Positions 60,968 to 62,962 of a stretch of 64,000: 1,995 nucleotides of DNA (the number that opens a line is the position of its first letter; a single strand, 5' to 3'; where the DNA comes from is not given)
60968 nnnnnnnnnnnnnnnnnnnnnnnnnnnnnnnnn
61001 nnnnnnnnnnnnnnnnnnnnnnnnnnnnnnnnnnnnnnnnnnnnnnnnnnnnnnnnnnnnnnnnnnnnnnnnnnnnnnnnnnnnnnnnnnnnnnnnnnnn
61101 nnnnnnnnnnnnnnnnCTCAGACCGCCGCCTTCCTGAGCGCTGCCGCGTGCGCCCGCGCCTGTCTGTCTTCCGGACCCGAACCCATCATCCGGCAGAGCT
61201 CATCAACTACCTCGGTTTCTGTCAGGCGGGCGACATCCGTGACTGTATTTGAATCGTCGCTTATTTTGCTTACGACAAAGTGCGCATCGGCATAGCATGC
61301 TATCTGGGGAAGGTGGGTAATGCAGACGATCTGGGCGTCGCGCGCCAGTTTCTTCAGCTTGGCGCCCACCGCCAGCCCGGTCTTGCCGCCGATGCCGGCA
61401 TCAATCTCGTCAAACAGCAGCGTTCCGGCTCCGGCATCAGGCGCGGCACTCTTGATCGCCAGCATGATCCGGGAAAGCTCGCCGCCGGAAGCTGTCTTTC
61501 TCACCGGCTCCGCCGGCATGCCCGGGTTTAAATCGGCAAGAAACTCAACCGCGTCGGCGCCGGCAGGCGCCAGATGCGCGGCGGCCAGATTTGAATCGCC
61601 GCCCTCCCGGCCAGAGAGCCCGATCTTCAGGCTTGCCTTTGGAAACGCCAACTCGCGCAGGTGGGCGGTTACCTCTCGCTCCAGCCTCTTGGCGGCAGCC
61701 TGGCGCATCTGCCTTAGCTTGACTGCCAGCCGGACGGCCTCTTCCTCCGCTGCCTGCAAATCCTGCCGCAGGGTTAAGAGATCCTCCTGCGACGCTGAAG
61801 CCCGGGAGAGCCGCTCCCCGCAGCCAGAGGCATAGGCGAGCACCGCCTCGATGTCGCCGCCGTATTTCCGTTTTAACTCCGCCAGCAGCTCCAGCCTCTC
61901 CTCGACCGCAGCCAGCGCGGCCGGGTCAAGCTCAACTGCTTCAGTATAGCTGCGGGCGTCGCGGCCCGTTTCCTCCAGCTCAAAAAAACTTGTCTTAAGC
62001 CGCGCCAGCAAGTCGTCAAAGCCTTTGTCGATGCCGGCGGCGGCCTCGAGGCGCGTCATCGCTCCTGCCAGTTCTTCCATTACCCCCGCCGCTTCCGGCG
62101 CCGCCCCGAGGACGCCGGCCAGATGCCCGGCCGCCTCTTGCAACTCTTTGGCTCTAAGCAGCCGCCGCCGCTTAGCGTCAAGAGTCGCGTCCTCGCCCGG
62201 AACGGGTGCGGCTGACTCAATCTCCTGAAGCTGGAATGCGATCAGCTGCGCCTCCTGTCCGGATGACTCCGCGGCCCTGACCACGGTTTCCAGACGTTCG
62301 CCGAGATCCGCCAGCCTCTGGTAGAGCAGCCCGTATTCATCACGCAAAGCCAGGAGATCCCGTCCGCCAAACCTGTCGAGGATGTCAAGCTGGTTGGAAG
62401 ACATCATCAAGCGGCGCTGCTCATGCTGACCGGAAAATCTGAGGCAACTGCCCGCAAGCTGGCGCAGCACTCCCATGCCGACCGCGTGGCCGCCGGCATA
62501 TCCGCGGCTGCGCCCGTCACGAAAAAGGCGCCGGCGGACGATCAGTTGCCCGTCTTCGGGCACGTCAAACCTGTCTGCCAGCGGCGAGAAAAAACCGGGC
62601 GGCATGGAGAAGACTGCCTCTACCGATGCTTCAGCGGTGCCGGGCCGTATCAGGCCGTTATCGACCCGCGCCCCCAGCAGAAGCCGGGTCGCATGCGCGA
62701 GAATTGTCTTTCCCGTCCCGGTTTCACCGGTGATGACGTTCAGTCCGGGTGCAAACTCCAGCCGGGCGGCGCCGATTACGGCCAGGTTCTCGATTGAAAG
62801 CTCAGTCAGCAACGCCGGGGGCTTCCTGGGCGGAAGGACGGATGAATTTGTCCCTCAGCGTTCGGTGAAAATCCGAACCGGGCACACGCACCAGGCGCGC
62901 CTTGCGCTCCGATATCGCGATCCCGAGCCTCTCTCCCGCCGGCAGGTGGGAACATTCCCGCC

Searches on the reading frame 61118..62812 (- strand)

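Call 23: search_protein_families(library=pfam, proteins=[window:61118-62812:-], max_evalue=0.00001)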
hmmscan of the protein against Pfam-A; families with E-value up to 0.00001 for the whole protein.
window:61118-62812:- (564 aa): 2 families
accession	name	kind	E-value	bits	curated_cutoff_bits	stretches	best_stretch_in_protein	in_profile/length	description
PF02463.25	SMC_N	-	1.1e-09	38.6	40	1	2-516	2-213/220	RecF/RecN/SMC N terminal domain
PF13476.12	AAA_23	-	1.6e-07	32.6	27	1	4-50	1-47/201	AAA domain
